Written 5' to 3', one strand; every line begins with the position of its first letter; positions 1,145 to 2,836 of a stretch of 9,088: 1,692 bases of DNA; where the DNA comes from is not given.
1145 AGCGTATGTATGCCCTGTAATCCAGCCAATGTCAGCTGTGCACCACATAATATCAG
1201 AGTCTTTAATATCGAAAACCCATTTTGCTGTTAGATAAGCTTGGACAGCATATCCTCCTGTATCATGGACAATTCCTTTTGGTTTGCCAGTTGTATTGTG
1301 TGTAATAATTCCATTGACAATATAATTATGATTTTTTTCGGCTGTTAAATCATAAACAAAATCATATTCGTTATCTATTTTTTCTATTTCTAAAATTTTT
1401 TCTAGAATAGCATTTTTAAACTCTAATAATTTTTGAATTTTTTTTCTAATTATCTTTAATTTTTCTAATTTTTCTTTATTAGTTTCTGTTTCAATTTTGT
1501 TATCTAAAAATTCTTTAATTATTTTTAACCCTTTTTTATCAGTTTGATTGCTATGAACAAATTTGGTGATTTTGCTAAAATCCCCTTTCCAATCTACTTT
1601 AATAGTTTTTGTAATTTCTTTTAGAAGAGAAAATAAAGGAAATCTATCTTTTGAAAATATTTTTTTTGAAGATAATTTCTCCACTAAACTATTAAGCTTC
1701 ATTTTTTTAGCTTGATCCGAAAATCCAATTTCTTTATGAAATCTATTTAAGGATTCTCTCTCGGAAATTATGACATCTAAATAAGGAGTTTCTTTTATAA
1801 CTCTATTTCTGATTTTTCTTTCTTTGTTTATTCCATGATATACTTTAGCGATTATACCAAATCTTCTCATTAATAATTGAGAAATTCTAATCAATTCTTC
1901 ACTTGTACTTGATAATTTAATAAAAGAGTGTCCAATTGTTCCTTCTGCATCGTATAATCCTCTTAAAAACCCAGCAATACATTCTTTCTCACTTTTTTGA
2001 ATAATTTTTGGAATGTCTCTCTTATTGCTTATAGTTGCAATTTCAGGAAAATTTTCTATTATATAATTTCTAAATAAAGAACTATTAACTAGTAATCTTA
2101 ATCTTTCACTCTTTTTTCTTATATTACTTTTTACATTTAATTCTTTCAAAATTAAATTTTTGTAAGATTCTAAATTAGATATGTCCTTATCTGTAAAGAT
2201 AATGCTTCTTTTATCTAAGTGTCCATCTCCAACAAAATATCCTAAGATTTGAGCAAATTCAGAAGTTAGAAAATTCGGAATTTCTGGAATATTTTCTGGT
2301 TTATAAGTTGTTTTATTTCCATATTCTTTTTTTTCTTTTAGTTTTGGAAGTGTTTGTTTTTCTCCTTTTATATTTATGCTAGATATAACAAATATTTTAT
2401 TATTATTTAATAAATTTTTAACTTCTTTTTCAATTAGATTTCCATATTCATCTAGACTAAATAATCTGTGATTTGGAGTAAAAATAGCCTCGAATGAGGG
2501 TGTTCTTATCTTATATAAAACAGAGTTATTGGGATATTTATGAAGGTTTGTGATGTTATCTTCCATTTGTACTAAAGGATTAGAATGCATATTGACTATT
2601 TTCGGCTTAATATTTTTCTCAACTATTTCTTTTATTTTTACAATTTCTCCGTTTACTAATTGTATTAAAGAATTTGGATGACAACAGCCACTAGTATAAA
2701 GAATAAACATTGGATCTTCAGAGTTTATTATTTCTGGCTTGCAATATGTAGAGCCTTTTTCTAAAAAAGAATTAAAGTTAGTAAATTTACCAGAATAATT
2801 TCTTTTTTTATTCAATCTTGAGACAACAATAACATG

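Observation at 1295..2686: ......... intein splitting the phosphate-binding (A3) motif of acetyl-CoA synthetase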

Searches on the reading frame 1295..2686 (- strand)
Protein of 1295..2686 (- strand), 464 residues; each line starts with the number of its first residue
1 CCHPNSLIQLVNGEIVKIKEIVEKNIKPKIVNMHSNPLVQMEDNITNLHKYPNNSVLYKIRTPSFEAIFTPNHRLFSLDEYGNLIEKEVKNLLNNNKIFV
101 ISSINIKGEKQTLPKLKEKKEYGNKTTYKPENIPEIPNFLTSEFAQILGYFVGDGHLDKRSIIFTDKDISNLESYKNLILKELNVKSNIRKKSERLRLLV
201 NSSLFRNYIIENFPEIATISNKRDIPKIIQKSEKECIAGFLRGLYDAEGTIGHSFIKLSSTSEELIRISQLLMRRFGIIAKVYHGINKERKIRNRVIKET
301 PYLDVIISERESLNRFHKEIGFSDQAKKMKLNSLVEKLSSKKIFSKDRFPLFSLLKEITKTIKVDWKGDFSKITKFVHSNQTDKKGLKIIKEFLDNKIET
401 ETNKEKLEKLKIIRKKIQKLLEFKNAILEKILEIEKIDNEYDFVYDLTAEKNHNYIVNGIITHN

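Call 4: search_protein_families(library=pfam, proteins=[window:1295-2686:-], max_evalue=1)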
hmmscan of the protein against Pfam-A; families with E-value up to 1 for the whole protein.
window:1295-2686:- (464 aa): 5 families
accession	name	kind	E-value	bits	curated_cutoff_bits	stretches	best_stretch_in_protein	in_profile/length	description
PF14528.11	LAGLIDADG_3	-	8.9e-25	87.2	22.5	2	235-321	1-82/82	LAGLIDADG-like domain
PF14890.11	Intein_splicing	-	9e-24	84.5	35.8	1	10-464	3-155/155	Intein splicing domain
PF08718.16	GLTP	-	0.0018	19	25.6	1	349-461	14-128/147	Glycolipid transfer protein (GLTP)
PF04158.19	Sof1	-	0.015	15.9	25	1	186-235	6-53/87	Sof1-like domain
PF07541.17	EIF_2_alpha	-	0.77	10.2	22.8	1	352-412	38-97/114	Eukaryotic translation initiation factor 2 alpha subunit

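Call 5: search_protein_families(library=ncbifam, proteins=[window:1295-2686:-], max_evalue=1)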
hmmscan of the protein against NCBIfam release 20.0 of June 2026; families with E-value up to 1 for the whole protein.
window:1295-2686:- (464 aa): 12 families
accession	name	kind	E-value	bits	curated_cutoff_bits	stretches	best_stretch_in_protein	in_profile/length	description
NF011491.0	PRK14898.1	equivalog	1.6e-24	86.1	783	1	11-464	107-543/860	DNA-directed RNA polymerase subunit A''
NF006207.0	PRK08332.1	equivalog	1.3e-15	55.8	2400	2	142-332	1003-1199/1684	vitamin B12-dependent ribonucleotide reductase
NF003157.0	PRK04132.1-2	equivalog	1.2e-13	49.9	1103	1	11-335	59-356/864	replication factor C small subunit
NF003159.0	PRK04132.1-4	equivalog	4.2e-13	48.2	999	1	137-371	168-381/852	replication factor C small subunit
NF005852.0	PRK07773.1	equivalog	4.5e-13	48.4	780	1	141-464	505-826/886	replicative DNA helicase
NF011287.0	PRK14698.1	equivalog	4e-09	35.1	1238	1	56-314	311-555/1017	V-type ATP synthase subunit A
NF038098.1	GyrA_w_intein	exception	1.2e-08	33.3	1850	1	99-464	192-537/1232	intein-containing DNA gyrase subunit A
NF038162.1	RtcB_rel_intein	exception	3.2e-08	32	1150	1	142-464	238-578/961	intein-containing RtcB family protein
TIGR01443.1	intein_Cterm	domain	6.9e-07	29.3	15.6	1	443-464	1-23/24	intein C-terminal splicing region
TIGR01445.1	intein_Nterm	domain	2e-05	25.5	24.5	1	1-76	1-82/83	intein N-terminal splicing region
NF011302.0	PRK14714.1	equivalog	0.00091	16.8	1791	1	414-463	1059-1099/1350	DNA-directed DNA polymerase II large subunit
NF006090.0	PRK08242.1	equivalog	0.098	11.7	514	1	382-439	194-249/402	acetyl-CoA C-acetyltransferase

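Call 18: find_homologous_proteins(query=window:1295-2686:-, max_evalue=0.00001)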
Query window:1295-2686:- (464 aa): 4 proteins with E <= 0.00001 among 8000 candidates.
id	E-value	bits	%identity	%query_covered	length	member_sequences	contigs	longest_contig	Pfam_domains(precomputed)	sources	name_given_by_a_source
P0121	2.3e-18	85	31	60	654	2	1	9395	PF01368.28,PF14528.12,PF14890.12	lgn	-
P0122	1.0e-17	82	28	100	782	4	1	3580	PF03465.21,PF03464.21,PF18854.7,PF14528.12,PF18859.7,PF14890.12,PF03463.21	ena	-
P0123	8.2e-16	76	25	100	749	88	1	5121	PF01368.28,PF14528.12,PF14890.12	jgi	jgi:nanoRNase/pAp phosphatase (c-di-AMP/oligoRNAs hydrolase)/intein/homing endonuclease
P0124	7.9e-6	43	30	55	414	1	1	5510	PF14528.12,PF14890.12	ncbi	ncbi:MAG: LAGLIDADG family homing endonuclease, partial [Candidatus Aenigmatarchaeota archaeon]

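Call 29: search_protein_representatives(protein=window:1295-2686:-)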
Query: 464 residues. Proteins with E-value up to 0.001 (for the whole library): 3346; up to 1e-10: 686; up to 1e-30: 34. The best 150 are listed.
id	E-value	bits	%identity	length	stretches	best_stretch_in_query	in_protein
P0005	4.3e-173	592.7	61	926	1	1-464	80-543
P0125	2.3e-56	208.1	62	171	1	292-463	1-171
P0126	1.2e-54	202.5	39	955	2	4-349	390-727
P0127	4.0e-53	197.4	35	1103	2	1-361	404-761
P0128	7.8e-43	163.5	29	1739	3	136-464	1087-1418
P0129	1.1e-42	163.0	38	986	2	2-334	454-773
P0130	1.3e-42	162.8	36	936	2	119-464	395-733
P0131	5.6e-42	160.7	27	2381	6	44-343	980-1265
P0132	3.3e-41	158.2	34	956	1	1-464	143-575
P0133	3.8e-41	158.0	38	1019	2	1-338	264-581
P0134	2.5e-40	155.3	33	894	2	133-464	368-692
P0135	3.2e-40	154.9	45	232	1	142-360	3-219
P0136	4.6e-40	154.4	37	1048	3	135-345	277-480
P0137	2.2e-38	148.9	33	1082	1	1-464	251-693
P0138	2.5e-38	148.7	36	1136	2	2-342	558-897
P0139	4.1e-38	148.0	31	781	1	1-464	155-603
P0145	2.8e-34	135.3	34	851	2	58-334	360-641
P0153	1.8e-31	126.1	40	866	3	125-339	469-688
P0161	1.0e-29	120.3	40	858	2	133-336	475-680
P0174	6.0e-27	111.2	30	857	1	1-464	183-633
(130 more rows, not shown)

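Call 33: find_related_loci(query=A1, collection=genome_contigs, flank=2500)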
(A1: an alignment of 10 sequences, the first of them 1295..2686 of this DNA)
Query A1 (464 aa) in genome_contigs; peptide patterns used: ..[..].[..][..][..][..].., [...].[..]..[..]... (x = any residue, [..] = any of these).
599 stretches matched a pattern (row limit reached: there are more); 518 encode a relative of the query (tblastn E <= 1e-3); the best 80 are kept; 80 distinct loci.
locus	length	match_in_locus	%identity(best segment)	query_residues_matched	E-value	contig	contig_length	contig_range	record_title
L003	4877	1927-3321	69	1-464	0e+0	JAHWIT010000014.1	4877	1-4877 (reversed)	MAG: Candidatus Woesearchaeota archaeon isolate YT3_932 k127_4564903, whole genome shotgun sequence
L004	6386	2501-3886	64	1-464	0e+0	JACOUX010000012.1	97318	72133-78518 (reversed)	MAG: Candidatus Woesearchaeota archaeon isolate NC_groundwater_84_Ag_S-0.1um_40_33 S35_SO-1_scaffold_40138, whole genome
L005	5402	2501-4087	34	1-464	6e-68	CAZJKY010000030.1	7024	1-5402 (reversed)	MAG TPA_asm: uncultured Gammaproteobacteria bacterium isolate binchicken_co220_67 genome assembly, contig: NODE_7200_len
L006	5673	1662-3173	34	1-464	2e-49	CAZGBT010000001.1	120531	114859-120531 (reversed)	MAG TPA_asm: uncultured archaeon isolate SRP141552_co1_15 genome assembly, contig: NODE_40_length_120531_cov_19.656737,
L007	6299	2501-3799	29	1-464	6e-41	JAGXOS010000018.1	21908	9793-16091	Methanomicrobia archaeon LH_S14 NODE_18_length_21908_cov_107.796778, whole genome shotgun sequence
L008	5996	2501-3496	30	60-337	1e-36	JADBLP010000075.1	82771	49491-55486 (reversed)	MAG: Actinomycetota bacterium isolate Bin4_14.8m NODE_9_length_82771_cov_15.999105, whole genome shotgun sequence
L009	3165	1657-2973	30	1-464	2e-36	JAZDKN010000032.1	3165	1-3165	MAG: Candidatus Micrarchaeota archaeon isolate MEGAHIT-group-0.535 k141_1289778, whole genome shotgun sequence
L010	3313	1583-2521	29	1-336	2e-35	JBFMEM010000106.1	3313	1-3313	MAG: Candidatus Micrarchaeota archaeon isolate MAG245 MAG245_106, whole genome shotgun sequence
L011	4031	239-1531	25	1-464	4e-35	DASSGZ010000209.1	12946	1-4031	MAG TPA_asm: Chloroflexia bacterium isolate SMAG_U1046 k141_1225038, whole genome shotgun sequence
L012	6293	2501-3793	25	1-464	7e-34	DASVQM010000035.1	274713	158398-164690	MAG TPA_asm: Pyrinomonadaceae bacterium isolate SMAG_U3208 k141_320273, whole genome shotgun sequence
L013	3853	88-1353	29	1-464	1e-33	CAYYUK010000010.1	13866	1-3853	MAG TPA_asm: Candidatus Woesearchaeota archaeon isolate binchicken_co28_228 genome assembly, contig: NODE_2897_length_13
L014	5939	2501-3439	31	129-464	4e-33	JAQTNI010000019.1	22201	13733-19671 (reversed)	MAG: Candidatus ainarchaeum sp. isolate STA_60 NODE_4410_length_22201_cov_3.738018_Sandtown_A, whole genome shotgun sequ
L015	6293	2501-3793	25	1-464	7e-33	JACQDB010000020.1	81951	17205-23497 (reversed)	MAG: Acidobacteria bacterium isolate NC_groundwater_983_Pr1_S-0.65um_53_22 Montesol18_Sp65_coassembly_scaffold_28999, wh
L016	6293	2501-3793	26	2-464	8e-32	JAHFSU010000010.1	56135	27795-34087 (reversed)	MAG: Deltaproteobacteria bacterium isolate nzgw604 NODE_302_length_56136_cov_4.637329, whole genome shotgun sequence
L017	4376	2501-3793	25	1-464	9e-32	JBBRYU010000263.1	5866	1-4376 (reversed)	MAG: Pyrinomonadales bacterium isolate La5_metabat2.163 La5_metabat2.163_K_317390_L_5866_cov_11.2047, whole genome shotg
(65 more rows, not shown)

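Call 36: predict_structure(alignment_id=A1)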
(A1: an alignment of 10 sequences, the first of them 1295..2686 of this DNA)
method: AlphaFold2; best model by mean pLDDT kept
length: 464 residues; sequences in the alignment: 10
mean_pLDDT: 88.5   pTM: 0.89
mean pLDDT of the five models: 88.5, 85.6, 84.9, 83.4, 66.0
residues with pLDDT >= 90: 314; 70-90: 105; 50-70: 41; < 50: 4
segments of 3 or more residues with pLDDT < 50: 123-125
pLDDT, mean of each block of 10 residues (from residue 1): 92 95 91 88 92 88 93 92 92 93 93 79 55 91 98 91 91 95 94 87 92 93 96 98 95 94 96 95 83 66 93 95 91 88 73 86 64 67 87 91 92 93 90 85 85 90 85
secondary structure, 60 per line:
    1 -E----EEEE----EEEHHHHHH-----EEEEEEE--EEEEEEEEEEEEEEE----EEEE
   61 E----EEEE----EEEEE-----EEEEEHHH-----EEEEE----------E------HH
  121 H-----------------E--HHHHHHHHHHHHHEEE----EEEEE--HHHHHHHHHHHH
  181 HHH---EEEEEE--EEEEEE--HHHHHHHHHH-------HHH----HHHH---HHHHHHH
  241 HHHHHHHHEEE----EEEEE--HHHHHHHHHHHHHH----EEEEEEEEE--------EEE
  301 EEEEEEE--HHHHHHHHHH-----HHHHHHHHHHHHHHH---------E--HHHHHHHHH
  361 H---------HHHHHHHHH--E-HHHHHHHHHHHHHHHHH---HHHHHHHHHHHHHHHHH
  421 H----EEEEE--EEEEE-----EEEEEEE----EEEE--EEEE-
elements in order: E7-10 E15-17 H18-23 E29-35 E38-52 E57-61 E66-69 E74-78 E84-88 E97-101 H142-154 E155-157 E162-166 H169-183 E187-192 E195-200 H203-212 H227-230 H234-248 E249-251 E256-260 H263-276 E281-289 E298-307 H310-319 H325-339 H352-361 H371-379 H384-400 H404-421 E426-430 E433-437 E443-449 E454-457 E460-463

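Call 39: fold_search(model_id=the predicted structure, library=pdb)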
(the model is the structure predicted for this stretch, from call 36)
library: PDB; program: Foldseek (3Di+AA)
matches with E <= 10: 442; with E <= 0.001: 73
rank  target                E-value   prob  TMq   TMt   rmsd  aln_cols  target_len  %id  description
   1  7qss                  1.3e-25  1.00  0.69  0.74   6.0       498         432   17  Crystal structure of homing endonuclease-associated TliVMA intein (C1A) (released 2022-03-30)
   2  7qsu                  1.9e-23  1.00  0.61  0.77   7.1       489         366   16  Crystal structure of homing endonuclease-associated TliVMA intein (C1A, d333-339) (released 2022-03-30)
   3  1dq3                  1.3e-21  1.00  0.61  0.62   8.9       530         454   18  CRYSTAL STRUCTURE OF AN ARCHAEAL INTEIN-ENCODED HOMING ENDONUCLEASE PI-PFUI (released 2000-07-05)
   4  7qst                  3.0e-18  1.00  0.58  0.73   6.9       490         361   17  Crystal structure of homing endonuclease-associated PhoVMA intein (C1A) (released 2022-03-30)
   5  2cw7                  4.5e-18  1.00  0.65  0.56   7.8       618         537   14  Crystal structure of intein homing endonuclease II (released 2006-04-18)
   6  1vde_B                5.4e-12  1.00  0.44  0.47  21.1       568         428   12  PI-SCEI, A HOMING ENDONUCLEASE WITH PROTEIN SPLICING ACTIVITY (released 1998-04-08)
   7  1vde_A                2.4e-11  1.00  0.43  0.46  21.0       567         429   12  PI-SCEI, A HOMING ENDONUCLEASE WITH PROTEIN SPLICING ACTIVITY (released 1998-04-08)
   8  1lws_A                2.7e-11  1.00  0.43  0.47  21.1       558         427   12  Crystal structure of the intein homing endonuclease PI-SceI bound to its recognition sequence (released 2002-09-27)
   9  1ef0_A                7.6e-11  1.00  0.45  0.48  10.7       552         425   12  CRYSTAL STRUCTURE OF PI-SCEI MINIPRECURSOR (released 2000-06-07)
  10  1dfa                  1.1e-10  1.00  0.42  0.46  19.2       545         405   12  CRYSTAL STRUCTURE OF PI-SCEI IN C2 SPACE GROUP (released 1999-12-08)
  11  1um2_B                1.6e-09  1.00  0.43  0.47  22.0       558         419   11  Crystal Structure of the Vma1-Derived Endonuclease with the Ligated Extein Segment (released 2004-09-22)
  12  1lwt_A                2.1e-09  1.00  0.44  0.45  22.3       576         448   12  Crystal structure of the intein homing endonuclease PI-SceI bound to its substrate DNA (Ca2+ free) (released 2002-09-27)
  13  1jva_B                3.8e-09  1.00  0.41  0.44  22.1       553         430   11  CRYSTAL STRUCTURE OF THE VMA1-DERIVED ENDONUCLEASE BEARING THE N AND C EXTEIN PROPEPTIDES (released 2002-08-29)
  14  1jva_A                6.6e-09  1.00  0.44  0.47  10.6       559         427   13  CRYSTAL STRUCTURE OF THE VMA1-DERIVED ENDONUCLEASE BEARING THE N AND C EXTEIN PROPEPTIDES (released 2002-08-29)
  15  1um2_A                6.6e-09  1.00  0.42  0.46  21.4       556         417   11  Crystal Structure of the Vma1-Derived Endonuclease with the Ligated Extein Segment (released 2004-09-22)
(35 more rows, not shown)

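Call 58: find_related_loci(query=A1, collection=viral_contigs, flank=2500)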
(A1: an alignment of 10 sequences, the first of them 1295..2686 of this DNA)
Query A1 (464 aa) in viral_contigs; peptide patterns used: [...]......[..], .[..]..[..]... (x = any residue, [..] = any of these).
126 stretches matched a pattern; 46 encode a relative of the query (tblastn E <= 1e-3); 46 distinct loci.
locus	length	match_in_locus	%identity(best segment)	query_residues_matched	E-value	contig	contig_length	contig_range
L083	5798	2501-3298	27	70-323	2e-15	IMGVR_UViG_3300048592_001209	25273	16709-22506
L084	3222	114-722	28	140-334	9e-15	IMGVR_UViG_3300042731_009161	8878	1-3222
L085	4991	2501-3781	21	1-464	2e-14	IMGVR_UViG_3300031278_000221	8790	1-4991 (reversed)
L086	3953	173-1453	21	1-464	3e-14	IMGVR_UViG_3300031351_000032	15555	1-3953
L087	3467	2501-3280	23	72-323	8e-14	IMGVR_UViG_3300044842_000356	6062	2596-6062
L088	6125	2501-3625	24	64-464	8e-13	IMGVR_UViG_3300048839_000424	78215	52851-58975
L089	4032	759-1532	25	64-337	1e-11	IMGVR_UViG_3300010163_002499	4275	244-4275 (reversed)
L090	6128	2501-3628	21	64-464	1e-11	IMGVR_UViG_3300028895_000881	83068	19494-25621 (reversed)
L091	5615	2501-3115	27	147-335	2e-11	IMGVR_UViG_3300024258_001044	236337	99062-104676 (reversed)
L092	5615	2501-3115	27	147-335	2e-11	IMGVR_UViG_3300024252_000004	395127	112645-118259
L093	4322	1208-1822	27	147-335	2e-11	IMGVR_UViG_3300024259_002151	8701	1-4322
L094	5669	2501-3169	27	137-349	3e-10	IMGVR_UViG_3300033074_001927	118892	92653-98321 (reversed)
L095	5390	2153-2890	25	137-358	6e-10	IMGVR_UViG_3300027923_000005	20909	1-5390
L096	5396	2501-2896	26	229-349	2e-9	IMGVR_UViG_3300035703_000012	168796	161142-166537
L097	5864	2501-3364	26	57-349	4e-9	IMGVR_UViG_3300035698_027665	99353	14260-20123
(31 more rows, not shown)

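Call 59: find_related_loci(query=A1, collection=metagenome_contigs, flank=2500)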
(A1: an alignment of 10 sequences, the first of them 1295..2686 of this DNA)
Query A1 (464 aa) in metagenome_contigs; peptide patterns used: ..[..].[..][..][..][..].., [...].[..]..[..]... (x = any residue, [..] = any of these).
600 stretches matched a pattern (row limit reached: there are more); 444 encode a relative of the query (tblastn E <= 1e-3); the best 80 are kept; 80 distinct loci.
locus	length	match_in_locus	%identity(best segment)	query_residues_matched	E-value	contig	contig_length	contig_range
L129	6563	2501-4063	42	1-464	3e-119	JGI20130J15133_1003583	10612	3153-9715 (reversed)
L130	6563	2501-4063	42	1-464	2e-127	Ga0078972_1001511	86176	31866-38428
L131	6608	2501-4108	37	1-464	2e-80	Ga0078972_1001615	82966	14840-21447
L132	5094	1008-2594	36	1-464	9e-75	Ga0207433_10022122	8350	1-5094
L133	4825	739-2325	36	1-464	8e-75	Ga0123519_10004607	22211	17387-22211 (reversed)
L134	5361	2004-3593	35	1-464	1e-73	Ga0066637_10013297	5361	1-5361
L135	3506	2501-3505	45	1-342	2e-71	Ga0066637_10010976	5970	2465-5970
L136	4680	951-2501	31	1-464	2e-53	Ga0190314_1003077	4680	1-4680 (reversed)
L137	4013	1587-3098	34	1-464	1e-49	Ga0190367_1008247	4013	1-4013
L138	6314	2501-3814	32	1-464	6e-47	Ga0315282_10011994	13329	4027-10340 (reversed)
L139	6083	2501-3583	30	83-464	3e-38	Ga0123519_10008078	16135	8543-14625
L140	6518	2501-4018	28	1-464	2e-36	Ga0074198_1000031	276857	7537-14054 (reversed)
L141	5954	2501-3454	36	135-464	7e-41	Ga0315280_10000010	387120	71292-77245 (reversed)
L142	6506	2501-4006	29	1-464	3e-36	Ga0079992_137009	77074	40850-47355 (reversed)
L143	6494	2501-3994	25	1-464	2e-34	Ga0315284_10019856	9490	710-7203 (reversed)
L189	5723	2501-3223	30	146-464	2e-20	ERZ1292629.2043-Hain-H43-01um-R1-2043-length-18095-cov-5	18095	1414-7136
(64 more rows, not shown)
